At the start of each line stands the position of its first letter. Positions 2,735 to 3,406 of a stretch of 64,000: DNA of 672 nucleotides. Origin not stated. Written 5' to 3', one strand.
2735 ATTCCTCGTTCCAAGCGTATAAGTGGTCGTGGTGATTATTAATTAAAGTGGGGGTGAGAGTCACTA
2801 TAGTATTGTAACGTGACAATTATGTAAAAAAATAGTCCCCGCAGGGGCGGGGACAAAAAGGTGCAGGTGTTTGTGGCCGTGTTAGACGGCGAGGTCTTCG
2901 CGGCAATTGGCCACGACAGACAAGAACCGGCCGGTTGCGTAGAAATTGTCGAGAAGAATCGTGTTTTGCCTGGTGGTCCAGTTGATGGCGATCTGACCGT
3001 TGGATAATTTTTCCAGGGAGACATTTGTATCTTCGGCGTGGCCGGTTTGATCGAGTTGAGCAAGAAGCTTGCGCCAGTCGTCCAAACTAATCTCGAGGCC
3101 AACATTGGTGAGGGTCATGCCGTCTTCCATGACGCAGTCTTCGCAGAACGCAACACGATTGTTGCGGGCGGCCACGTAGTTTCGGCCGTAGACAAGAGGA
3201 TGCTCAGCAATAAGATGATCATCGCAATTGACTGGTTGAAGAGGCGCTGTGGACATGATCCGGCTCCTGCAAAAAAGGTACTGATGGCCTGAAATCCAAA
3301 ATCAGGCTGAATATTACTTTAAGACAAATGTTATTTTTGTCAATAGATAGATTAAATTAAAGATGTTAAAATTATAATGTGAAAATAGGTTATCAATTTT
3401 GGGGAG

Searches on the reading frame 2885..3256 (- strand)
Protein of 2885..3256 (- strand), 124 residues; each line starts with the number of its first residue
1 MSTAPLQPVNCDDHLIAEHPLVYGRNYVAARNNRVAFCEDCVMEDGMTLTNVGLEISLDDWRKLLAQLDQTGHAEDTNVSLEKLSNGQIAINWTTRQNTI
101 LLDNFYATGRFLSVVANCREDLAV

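Call 40: search_protein_families(library=phrogs, proteins=[window:2885-3256:-], max_evalue=1)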
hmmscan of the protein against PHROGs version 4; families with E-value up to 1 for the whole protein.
window:2885-3256:- (124 aa): 4 families
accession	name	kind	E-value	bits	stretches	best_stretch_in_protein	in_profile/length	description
phrog_4598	-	connector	0.08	13.9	1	26-72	56-99/127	head closure Hc1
phrog_35409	-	unknown function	0.1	13.4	0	47-80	1-34/54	-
phrog_25560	-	unknown function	0.14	11.5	1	28-85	101-155/767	-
phrog_2707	-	unknown function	0.17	12.6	1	59-97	50-83/89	-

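Call 41: search_protein_families(library=padloc, proteins=[window:2885-3256:-], max_evalue=1)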
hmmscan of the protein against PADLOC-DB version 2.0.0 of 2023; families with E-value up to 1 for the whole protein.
window:2885-3256:- (124 aa): 0 families

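Call 42: search_protein_families(library=pfam, proteins=[window:2885-3256:-], max_evalue=1)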
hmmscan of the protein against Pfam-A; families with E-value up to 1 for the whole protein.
window:2885-3256:- (124 aa): 0 families

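Call 78: search_protein_families(library=ncbifam, proteins=[window:2885-3256:-], max_evalue=1)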
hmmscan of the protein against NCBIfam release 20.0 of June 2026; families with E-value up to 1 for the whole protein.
window:2885-3256:- (124 aa): 0 families

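Call 80: find_related_loci(query=window:2885-3256:-, collection=viral_contigs, flank=3000)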
Query window:2885-3256:- (124 aa) in viral_contigs; peptide patterns used: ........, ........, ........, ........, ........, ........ (x = any residue, [..] = any of these).
3 stretches matched a pattern, but none encodes a relative of the query by tblastn (E <= 1e-3).
